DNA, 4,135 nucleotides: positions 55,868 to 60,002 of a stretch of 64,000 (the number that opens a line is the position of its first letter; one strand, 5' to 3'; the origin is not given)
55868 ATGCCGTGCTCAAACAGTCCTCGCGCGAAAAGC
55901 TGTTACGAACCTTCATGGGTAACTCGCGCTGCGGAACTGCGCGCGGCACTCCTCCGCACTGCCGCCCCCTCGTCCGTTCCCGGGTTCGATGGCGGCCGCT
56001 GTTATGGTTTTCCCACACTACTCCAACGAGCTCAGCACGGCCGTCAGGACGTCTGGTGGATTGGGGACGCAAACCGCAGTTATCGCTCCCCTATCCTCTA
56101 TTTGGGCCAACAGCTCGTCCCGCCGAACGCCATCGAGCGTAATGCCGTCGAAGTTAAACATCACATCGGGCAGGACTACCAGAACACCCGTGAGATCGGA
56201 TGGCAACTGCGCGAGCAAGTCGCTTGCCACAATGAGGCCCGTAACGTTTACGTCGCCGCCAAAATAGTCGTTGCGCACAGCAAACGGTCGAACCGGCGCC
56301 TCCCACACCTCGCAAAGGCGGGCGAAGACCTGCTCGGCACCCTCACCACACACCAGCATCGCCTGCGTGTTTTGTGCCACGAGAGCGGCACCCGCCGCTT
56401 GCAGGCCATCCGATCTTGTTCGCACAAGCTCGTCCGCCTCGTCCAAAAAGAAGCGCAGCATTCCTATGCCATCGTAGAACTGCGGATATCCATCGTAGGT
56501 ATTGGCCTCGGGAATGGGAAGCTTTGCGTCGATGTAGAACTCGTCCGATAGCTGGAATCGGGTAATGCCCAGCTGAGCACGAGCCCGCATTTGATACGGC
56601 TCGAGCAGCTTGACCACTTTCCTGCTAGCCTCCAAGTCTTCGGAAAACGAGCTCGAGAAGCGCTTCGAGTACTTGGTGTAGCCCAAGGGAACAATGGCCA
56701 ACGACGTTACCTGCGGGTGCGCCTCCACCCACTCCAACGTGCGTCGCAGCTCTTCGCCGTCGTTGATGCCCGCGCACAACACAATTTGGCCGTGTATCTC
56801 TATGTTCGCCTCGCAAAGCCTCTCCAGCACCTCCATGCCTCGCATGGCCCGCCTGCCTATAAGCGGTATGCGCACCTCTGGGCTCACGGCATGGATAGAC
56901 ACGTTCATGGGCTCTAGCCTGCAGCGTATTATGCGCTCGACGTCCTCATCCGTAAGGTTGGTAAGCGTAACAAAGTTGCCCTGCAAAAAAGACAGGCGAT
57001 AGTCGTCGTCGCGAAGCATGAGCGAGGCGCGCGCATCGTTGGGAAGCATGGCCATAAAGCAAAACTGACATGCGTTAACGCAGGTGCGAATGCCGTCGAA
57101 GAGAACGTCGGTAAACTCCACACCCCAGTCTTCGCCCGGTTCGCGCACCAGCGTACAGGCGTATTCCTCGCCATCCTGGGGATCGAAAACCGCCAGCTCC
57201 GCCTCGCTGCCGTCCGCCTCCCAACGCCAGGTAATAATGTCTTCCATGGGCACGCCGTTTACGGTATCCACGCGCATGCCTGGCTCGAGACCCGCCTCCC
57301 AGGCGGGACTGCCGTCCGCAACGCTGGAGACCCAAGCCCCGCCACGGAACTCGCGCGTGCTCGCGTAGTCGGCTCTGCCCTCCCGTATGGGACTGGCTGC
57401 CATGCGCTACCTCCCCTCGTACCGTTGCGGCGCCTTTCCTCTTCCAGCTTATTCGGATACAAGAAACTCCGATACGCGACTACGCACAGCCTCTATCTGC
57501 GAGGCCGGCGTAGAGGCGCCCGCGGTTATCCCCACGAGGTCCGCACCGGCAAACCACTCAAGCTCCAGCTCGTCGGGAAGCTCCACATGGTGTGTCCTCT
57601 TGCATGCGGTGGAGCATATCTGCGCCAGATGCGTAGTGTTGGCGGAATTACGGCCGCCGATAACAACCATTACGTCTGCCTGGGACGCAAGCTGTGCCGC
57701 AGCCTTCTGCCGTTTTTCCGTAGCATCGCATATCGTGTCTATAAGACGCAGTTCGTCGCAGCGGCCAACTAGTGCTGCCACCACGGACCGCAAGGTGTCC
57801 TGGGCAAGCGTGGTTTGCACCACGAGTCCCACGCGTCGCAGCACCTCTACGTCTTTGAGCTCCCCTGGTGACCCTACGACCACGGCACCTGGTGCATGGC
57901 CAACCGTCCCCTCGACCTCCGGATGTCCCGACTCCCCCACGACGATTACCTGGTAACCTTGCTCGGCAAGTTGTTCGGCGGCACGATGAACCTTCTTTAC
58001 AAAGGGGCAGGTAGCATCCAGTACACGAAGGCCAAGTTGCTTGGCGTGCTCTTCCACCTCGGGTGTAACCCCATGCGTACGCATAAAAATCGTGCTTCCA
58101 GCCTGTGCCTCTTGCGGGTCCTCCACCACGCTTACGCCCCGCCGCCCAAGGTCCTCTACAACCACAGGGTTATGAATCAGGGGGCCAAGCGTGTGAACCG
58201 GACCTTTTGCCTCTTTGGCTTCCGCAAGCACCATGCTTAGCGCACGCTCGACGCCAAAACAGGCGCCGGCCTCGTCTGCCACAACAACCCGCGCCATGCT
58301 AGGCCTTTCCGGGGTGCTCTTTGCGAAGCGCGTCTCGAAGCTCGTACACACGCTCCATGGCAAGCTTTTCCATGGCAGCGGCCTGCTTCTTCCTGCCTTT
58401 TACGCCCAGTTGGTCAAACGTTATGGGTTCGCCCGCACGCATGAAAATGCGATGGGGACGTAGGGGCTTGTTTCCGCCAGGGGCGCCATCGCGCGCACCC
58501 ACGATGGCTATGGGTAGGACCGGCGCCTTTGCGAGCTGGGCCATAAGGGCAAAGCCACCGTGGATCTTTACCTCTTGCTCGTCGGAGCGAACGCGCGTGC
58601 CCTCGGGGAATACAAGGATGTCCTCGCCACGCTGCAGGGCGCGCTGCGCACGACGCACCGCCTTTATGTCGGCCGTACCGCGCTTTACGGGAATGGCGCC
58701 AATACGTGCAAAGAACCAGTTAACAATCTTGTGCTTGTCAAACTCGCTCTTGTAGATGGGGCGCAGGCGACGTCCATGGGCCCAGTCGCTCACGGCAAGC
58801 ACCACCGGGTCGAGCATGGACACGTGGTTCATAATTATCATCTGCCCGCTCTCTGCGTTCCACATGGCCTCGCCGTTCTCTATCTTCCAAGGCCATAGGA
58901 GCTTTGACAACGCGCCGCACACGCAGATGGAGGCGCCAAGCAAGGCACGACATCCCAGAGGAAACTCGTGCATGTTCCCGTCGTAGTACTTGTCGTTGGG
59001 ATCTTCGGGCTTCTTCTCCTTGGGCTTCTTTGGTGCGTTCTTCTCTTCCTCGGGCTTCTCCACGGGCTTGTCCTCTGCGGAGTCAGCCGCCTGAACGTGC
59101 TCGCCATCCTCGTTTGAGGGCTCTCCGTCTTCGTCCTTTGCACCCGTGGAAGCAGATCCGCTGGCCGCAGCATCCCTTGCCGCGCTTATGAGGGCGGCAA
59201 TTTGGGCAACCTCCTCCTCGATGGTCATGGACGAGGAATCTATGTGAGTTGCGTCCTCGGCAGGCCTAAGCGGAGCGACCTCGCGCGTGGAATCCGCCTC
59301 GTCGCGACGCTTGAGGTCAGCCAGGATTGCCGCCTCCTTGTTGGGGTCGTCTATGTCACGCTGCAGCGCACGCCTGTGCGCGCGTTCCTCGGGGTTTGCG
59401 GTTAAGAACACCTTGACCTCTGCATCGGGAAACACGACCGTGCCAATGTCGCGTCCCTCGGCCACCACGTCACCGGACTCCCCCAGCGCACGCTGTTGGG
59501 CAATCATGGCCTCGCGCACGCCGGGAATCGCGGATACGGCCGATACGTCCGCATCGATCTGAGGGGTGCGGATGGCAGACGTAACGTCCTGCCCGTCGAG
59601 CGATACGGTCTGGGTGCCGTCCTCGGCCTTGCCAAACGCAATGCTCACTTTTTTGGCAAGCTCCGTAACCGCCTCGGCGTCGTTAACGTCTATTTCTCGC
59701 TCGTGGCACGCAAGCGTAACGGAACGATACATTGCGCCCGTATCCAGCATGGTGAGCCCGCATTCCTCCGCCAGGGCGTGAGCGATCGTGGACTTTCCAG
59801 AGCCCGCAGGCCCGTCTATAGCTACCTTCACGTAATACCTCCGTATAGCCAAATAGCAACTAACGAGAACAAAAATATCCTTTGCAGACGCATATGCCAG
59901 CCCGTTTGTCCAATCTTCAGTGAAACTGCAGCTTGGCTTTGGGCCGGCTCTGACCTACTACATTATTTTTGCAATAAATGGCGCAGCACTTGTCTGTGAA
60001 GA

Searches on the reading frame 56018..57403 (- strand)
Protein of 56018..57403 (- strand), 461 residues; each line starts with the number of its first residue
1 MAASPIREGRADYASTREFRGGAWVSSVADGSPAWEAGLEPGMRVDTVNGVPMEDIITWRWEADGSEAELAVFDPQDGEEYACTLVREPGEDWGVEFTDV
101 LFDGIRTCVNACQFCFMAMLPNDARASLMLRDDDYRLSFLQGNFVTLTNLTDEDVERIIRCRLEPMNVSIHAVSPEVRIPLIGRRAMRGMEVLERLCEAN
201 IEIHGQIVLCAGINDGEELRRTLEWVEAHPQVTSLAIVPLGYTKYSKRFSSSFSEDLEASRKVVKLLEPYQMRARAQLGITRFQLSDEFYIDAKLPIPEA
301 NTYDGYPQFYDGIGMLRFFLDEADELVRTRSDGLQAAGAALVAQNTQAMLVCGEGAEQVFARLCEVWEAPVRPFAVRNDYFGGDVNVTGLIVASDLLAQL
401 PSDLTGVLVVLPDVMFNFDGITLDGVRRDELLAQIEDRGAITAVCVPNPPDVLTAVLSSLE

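Call 28: find_encoding_contigs(protein=window:56018-57403:-, flank=3000, max_places=10)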
Protein window:56018-57403:- (461 aa): 7 contigs read that carry it; 2 places shown.
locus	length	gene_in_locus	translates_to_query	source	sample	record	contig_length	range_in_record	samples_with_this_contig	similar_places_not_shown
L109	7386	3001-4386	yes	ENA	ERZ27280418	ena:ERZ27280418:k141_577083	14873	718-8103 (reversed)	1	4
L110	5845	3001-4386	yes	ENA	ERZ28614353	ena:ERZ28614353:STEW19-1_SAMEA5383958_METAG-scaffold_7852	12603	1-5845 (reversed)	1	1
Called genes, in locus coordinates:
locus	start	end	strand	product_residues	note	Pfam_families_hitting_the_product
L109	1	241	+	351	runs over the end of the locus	-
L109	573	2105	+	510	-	PF02224:Cytidylate_kin, PF13189:Cytidylate_kin2, PF13207:AAA_17 (faint), PF13238:AAA_18 (weak), PF01553:Acyltransferase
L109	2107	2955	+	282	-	PF02401:LYTB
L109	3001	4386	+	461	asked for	PF17820:PDZ_6 (weak), PF19238:Radical_SAM_2, PF04459:DUF512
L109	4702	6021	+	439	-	PF00009:GTP_EFTU, PF01926:MMR_HSR1, PF02421:FeoB_N, PF04548:AIG1, PF00009:GTP_EFTU, PF01926:MMR_HSR1, PF02421:FeoB_N, PF14714:KH_dom-like, +9 more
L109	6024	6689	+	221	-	PF02660:G3P_acyltransf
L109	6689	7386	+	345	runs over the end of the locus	PF01210:NAD_Gly3P_dh_N, PF02558:ApbA (weak), PF03807:F420_oxidored (faint), PF07479:NAD_Gly3P_dh_C, PF20618:GPD_NAD_C_bact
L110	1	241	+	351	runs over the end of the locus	-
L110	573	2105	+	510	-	PF02224:Cytidylate_kin, PF13189:Cytidylate_kin2, PF13207:AAA_17 (faint), PF13238:AAA_18 (weak), PF01553:Acyltransferase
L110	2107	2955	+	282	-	PF02401:LYTB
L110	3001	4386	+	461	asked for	PF17820:PDZ_6 (weak), PF19238:Radical_SAM_2, PF04459:DUF512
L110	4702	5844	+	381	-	?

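Call 29: find_homologous_proteins(query=window:56018-57403:-, max_evalue=1e-50)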
Query window:56018-57403:- (461 aa): 7563 proteins with E <= 1e-50 among 8000 candidates; the best 120 are listed.
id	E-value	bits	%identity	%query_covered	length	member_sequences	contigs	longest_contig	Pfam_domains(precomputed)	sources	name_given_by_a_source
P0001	0.0e+0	1048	100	100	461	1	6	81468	PF17820.8,PF19238.6,PF04459.18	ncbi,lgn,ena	-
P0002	1.0e-276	936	89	100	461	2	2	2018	PF17820.8,PF19238.6,PF04459.18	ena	-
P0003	3.4e-247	839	79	99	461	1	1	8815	PF17820.8,PF19238.6,PF04459.18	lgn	-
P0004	2.4e-242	823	78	100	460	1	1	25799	PF17820.8,PF19238.6,PF04459.18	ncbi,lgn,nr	ncbi:MAG: DUF512 domain-containing protein [Coriobacteriales bacterium]|nr:DUF512 domain-containing 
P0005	1.3e-240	817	77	100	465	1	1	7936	PF17820.8,PF19238.6,PF04459.18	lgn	-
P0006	6.1e-240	815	78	99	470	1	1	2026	PF17820.8,PF04055.28,PF19238.6,PF04459.18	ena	-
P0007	5.0e-238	809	76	100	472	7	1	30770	PF17820.8,PF19238.6,PF04459.18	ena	-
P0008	1.7e-237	807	77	100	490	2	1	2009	PF17820.8,PF19238.6,PF04459.18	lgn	-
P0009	2.4e-237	806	78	98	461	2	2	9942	PF17820.8,PF19238.6,PF04459.18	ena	-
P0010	5.1e-237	805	77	100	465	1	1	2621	PF17820.8,PF19238.6,PF04459.18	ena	-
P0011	1.0e-236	804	77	100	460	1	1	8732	PF17820.8,PF19238.6,PF04459.18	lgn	-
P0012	5.3e-236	802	77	99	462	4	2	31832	PF17820.8,PF19238.6,PF04459.18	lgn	-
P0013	1.0e-235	801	78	97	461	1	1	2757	PF17820.8,PF19238.6,PF04459.18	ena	-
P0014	1.6e-235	800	76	98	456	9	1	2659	PF17820.8,PF19238.6,PF04459.18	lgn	-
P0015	1.6e-234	797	76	100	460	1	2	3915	PF17820.8,PF19238.6,PF04459.18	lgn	-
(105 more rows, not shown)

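Call 30: find_encoding_contigs(protein=P0002, flank=2500, max_places=4)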
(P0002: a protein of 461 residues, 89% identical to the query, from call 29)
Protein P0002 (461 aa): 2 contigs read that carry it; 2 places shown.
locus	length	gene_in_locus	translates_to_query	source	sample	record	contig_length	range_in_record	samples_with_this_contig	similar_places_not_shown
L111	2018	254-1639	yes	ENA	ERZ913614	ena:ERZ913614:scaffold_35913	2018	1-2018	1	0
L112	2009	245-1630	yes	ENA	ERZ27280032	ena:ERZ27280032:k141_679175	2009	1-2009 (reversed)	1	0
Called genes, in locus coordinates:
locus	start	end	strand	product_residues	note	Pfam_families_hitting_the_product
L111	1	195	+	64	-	?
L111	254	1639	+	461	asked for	PF17820:PDZ_6, PF19238:Radical_SAM_2, PF04459:DUF512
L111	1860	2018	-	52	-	?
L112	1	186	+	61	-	?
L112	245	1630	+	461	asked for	PF17820:PDZ_6, PF19238:Radical_SAM_2, PF04459:DUF512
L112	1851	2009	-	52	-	?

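Call 31: find_encoding_contigs(protein=P0004, flank=10000, max_places=2)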
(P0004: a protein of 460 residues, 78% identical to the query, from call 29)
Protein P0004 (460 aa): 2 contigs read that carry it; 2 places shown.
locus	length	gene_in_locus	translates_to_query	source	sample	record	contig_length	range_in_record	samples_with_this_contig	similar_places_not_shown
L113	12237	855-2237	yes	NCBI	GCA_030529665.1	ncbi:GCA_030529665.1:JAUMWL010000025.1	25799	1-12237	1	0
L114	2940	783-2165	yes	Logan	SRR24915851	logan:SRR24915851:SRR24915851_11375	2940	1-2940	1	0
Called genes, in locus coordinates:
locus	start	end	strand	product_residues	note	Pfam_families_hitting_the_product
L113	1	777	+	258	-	PF13350:Y_phosphatase3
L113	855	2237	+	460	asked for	PF17820:PDZ_6 (weak), PF19238:Radical_SAM_2, PF04459:DUF512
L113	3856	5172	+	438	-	PF00009:GTP_EFTU, PF01926:MMR_HSR1, PF02421:FeoB_N, PF04548:AIG1, PF00009:GTP_EFTU, PF01926:MMR_HSR1, PF02421:FeoB_N, PF14714:KH_dom-like, +10 more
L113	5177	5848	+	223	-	PF02660:G3P_acyltransf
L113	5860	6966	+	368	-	PF01210:NAD_Gly3P_dh_N, PF07479:NAD_Gly3P_dh_C, PF20618:GPD_NAD_C_bact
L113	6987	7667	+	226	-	PF00834:Ribul_P_3_epim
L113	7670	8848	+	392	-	PF00266:Aminotran_5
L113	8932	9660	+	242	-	PF07393:Sec10_HB (weak), PF24481:CT398_CC, PF02591:Zn_ribbon_9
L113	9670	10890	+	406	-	PF02441:Flavoprotein, PF04127:DFP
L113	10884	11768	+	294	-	PF01261:AP_endonuc_2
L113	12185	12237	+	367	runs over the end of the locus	PF13302:Acetyltransf_3, PF00583:Acetyltransf_1 (weak), PF12694:cpYpsA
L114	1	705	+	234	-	?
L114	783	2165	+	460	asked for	PF17820:PDZ_6 (weak), PF19238:Radical_SAM_2, PF04459:DUF512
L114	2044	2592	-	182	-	-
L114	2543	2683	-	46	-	-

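Call 32: find_encoding_contigs(protein=P0003, flank=8000, max_places=2)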
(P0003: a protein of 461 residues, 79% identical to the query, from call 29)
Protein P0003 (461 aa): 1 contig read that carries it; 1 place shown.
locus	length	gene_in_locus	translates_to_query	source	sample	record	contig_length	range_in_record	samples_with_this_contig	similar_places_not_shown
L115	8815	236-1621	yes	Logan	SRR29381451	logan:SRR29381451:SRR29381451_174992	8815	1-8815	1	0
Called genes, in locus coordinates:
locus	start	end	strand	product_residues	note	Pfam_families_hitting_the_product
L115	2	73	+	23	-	?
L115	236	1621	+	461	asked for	PF17820:PDZ_6 (weak), PF19238:Radical_SAM_2, PF04459:DUF512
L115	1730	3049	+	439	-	PF00009:GTP_EFTU, PF01926:MMR_HSR1, PF02421:FeoB_N, PF04548:AIG1, PF00009:GTP_EFTU, PF01926:MMR_HSR1, PF02421:FeoB_N, PF14714:KH_dom-like, +9 more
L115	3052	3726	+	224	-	PF02660:G3P_acyltransf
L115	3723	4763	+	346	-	PF01210:NAD_Gly3P_dh_N, PF02558:ApbA, PF03807:F420_oxidored (faint), PF07479:NAD_Gly3P_dh_C, PF20618:GPD_NAD_C_bact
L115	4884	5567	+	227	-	PF00834:Ribul_P_3_epim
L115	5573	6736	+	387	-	PF00266:Aminotran_5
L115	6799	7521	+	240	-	PF24481:CT398_CC, PF02591:Zn_ribbon_9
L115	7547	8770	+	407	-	PF02441:Flavoprotein, PF04127:DFP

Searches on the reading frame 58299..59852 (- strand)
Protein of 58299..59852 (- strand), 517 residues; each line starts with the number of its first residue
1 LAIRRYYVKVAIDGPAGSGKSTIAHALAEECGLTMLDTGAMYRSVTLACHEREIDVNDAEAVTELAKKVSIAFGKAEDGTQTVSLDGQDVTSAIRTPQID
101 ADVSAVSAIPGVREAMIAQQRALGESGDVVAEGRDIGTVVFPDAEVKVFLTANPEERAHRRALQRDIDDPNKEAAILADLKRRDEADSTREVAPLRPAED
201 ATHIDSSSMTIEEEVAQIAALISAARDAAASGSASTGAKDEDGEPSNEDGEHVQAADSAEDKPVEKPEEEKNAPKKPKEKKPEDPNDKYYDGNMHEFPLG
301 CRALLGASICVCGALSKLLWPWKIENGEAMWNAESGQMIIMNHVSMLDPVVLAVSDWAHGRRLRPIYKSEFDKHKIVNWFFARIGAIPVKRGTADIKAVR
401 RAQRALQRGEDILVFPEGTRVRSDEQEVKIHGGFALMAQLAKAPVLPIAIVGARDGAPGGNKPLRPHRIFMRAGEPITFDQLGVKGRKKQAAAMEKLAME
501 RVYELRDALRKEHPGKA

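Call 110: search_protein_families(library=pfam, proteins=[window:58299-59852:-], max_evalue=0.00001)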
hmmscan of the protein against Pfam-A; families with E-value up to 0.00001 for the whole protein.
window:58299-59852:- (517 aa): 5 families
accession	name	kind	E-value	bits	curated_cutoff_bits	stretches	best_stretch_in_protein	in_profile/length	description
PF02224.24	Cytidylate_kin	-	7.7e-72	241.9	26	1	10-222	1-209/211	Cytidylate kinase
PF01553.26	Acyltransferase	-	6.8e-22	78.1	23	1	332-450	11-131/132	Acyltransferase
PF13189.12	Cytidylate_kin2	-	4.9e-08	33.8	28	1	10-184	2-149/176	Cytidylate kinase-like family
PF13238.12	AAA_18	-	1.5e-06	29.2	29.4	1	10-166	1-113/128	AAA domain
PF13207.12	AAA_17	-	6.6e-06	26.9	27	0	14-91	2-82/136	AAA domain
